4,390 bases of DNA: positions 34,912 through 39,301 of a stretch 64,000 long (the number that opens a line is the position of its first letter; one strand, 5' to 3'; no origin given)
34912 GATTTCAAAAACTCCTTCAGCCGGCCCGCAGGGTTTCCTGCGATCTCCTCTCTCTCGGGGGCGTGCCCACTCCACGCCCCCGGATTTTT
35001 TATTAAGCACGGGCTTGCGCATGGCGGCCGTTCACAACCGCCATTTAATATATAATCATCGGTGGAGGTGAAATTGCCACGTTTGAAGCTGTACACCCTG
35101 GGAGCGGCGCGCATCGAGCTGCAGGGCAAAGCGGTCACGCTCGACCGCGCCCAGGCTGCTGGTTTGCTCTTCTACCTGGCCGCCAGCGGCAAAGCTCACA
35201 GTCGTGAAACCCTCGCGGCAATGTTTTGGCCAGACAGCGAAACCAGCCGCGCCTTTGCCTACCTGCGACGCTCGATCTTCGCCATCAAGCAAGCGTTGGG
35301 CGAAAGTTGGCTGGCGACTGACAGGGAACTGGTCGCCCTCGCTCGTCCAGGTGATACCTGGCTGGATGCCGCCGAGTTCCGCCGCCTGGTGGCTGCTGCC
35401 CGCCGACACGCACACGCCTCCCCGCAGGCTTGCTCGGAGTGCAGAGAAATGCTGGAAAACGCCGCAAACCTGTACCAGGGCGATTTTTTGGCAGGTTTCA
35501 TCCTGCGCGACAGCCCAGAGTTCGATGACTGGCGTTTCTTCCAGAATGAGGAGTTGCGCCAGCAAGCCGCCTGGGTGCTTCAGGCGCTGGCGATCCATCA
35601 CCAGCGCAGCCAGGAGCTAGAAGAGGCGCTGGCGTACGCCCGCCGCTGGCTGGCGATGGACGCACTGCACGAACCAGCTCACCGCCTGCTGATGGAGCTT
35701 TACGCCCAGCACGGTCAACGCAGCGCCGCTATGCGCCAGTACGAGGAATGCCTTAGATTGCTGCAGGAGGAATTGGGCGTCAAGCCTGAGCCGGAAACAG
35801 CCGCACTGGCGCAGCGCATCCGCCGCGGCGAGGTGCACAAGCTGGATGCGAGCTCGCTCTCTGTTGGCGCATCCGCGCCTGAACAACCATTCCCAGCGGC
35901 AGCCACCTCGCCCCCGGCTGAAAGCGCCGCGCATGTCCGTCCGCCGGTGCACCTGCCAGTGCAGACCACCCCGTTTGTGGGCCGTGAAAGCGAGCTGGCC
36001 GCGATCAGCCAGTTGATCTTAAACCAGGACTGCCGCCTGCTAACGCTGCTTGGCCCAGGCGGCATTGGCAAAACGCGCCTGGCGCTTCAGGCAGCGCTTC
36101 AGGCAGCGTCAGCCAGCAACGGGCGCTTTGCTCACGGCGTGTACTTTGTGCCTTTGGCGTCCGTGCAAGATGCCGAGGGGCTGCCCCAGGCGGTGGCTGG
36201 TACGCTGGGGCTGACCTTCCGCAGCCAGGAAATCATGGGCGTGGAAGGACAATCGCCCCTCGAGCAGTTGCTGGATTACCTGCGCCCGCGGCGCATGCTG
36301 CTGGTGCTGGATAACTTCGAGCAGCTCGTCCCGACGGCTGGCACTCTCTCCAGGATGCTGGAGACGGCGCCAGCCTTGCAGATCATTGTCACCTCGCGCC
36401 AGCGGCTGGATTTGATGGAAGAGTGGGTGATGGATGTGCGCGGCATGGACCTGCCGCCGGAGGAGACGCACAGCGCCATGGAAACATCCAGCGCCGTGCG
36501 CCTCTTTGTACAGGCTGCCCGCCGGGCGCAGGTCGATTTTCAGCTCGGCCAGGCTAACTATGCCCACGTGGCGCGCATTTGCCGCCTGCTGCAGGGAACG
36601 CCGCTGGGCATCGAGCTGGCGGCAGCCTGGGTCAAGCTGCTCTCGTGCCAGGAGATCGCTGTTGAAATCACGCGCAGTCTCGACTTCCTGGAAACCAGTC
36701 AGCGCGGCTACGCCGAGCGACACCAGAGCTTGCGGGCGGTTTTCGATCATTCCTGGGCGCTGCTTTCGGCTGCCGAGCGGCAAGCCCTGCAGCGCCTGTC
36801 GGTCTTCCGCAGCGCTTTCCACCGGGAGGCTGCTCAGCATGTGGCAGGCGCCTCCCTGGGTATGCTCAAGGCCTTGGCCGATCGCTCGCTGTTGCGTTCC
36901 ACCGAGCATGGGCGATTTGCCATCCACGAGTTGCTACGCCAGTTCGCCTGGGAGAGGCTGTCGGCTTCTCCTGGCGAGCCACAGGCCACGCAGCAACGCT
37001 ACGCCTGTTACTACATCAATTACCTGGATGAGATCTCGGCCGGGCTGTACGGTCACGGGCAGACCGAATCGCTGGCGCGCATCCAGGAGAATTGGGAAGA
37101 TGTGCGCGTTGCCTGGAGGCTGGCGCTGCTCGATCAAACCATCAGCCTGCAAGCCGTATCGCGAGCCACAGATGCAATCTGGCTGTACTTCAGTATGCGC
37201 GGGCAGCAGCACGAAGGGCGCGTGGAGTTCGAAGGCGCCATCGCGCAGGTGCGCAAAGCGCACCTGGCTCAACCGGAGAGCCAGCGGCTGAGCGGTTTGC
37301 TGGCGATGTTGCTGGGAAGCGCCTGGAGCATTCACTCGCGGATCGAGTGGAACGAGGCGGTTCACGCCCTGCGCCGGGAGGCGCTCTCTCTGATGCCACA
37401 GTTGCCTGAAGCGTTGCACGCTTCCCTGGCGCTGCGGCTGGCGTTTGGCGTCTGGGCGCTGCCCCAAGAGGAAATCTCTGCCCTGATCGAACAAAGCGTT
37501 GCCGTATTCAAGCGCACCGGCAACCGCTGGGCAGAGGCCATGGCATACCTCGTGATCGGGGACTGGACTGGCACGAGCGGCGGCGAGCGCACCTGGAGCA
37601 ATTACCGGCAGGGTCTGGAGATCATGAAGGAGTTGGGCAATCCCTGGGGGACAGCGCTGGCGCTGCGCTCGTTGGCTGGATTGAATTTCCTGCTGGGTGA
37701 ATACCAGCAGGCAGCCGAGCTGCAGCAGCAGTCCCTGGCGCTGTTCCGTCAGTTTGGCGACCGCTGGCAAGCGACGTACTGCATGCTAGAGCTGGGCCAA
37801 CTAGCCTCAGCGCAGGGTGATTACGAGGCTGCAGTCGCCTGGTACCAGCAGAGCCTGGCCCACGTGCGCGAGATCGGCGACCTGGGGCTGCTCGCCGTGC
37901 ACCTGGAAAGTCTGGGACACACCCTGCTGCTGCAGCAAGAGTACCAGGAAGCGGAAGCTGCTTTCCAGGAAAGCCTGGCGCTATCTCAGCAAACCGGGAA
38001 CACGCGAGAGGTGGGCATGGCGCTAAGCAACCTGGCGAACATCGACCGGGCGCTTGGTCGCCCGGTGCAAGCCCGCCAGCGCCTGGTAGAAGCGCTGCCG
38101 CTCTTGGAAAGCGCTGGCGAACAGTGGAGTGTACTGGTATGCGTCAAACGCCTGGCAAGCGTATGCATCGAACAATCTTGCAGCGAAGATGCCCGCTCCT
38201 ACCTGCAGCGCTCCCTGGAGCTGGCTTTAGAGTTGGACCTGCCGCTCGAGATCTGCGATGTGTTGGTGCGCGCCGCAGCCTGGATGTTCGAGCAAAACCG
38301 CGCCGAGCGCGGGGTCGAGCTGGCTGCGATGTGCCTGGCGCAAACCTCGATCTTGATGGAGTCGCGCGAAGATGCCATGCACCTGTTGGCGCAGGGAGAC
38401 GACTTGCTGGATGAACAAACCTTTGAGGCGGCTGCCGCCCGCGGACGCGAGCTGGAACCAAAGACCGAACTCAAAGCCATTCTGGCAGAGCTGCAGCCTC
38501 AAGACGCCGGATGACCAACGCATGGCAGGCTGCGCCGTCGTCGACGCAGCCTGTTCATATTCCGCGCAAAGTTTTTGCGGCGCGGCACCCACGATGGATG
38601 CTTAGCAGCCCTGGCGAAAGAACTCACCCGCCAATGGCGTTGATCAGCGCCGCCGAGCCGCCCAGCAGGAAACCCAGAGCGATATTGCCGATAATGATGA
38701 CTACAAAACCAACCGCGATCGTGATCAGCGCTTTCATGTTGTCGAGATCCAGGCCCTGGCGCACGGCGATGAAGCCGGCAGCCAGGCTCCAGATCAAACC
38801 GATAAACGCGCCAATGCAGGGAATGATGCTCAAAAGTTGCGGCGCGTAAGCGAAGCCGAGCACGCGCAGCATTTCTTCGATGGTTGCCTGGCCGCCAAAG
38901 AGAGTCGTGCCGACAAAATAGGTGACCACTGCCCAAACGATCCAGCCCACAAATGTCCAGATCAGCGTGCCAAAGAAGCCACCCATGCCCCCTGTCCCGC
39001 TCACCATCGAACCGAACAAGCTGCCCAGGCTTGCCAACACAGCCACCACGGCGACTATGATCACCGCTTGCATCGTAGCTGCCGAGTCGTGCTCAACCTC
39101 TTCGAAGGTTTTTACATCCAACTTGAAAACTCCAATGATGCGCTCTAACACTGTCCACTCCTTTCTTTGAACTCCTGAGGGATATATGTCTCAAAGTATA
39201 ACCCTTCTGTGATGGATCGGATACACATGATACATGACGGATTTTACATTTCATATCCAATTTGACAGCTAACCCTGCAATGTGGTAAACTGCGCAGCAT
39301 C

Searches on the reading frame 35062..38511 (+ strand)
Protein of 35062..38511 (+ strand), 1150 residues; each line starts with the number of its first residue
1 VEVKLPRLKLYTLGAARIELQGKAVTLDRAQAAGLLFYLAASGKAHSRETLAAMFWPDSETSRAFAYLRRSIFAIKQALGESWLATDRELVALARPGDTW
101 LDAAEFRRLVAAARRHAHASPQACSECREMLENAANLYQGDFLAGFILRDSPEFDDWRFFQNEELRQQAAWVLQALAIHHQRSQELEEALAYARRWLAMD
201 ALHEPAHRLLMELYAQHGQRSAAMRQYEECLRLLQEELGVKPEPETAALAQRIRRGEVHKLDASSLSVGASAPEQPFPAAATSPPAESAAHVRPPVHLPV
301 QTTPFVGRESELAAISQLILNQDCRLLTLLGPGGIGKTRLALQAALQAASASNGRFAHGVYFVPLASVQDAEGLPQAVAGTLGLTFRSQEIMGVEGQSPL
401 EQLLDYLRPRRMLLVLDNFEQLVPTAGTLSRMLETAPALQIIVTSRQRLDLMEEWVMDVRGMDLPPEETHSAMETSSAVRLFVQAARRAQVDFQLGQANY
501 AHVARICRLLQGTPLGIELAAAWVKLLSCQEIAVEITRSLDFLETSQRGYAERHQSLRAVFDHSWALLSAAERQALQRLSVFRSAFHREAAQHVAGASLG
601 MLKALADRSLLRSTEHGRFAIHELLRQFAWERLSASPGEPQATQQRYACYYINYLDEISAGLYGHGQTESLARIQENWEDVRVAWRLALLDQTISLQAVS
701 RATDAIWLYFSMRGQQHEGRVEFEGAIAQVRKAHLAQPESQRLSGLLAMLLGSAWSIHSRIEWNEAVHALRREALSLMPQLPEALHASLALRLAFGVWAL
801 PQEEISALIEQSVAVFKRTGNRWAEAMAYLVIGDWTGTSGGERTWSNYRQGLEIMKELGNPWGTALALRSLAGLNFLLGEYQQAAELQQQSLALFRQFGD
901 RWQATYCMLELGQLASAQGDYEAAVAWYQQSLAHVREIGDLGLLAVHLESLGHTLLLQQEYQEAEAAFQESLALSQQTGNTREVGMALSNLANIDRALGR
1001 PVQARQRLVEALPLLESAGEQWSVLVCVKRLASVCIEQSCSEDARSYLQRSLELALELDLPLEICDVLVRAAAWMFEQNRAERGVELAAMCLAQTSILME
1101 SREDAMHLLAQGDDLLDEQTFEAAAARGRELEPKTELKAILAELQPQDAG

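Call 77: search_protein_families(library=pfam, proteins=[window:35062-38511:+], max_evalue=0.0001)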
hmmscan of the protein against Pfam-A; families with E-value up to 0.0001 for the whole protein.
window:35062-38511:+ (1150 aa): 10 families
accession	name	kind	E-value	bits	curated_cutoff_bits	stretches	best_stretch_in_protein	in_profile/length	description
PF13424.12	TPR_12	-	2.2e-23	82.7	30.1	2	864-935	2-75/77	Tetratricopeptide repeat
PF03704.23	BTAD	-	2.3e-21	77.1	22.1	1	101-254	1-146/146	Bacterial transcriptional activator domain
PF07719.23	TPR_2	-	2.7e-11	43.1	27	0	951-975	7-31/34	Tetratricopeptide repeat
PF13374.12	TPR_10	-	5.3e-11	42.6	27.5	0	907-933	4-30/42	Tetratricopeptide repeat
PF17874.7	TPR_MalT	-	5.2e-10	39.6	45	1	908-1076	43-214/336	MalT-like TPR region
PF13176.12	TPR_7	-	1.4e-09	37.7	27.9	0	909-939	3-33/36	Tetratricopeptide repeat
PF00931.28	NB-ARC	-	4.5e-09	36.4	23.5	1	313-557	6-235/248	NB-ARC domain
PF13191.12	AAA_16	-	6.9e-08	33.6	32.6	1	304-429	1-151/167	AAA ATPase domain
PF00515.34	TPR_1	-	6.3e-06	26.2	27.8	0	951-975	7-31/34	Tetratricopeptide repeat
PF13401.12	AAA_22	-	2.9e-05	24.8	27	0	323-439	4-107/130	AAA domain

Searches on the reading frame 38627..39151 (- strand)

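Call 77: search_protein_families(library=pfam, proteins=[window:38627-39151:-], max_evalue=0.0001)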
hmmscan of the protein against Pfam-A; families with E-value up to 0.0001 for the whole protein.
window:38627-39151:- (175 aa): 1 family
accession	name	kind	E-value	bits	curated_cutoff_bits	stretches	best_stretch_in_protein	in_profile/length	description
PF04893.22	Yip1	-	5.5e-16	59.4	28.6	1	13-155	8-168/173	Yip1 domain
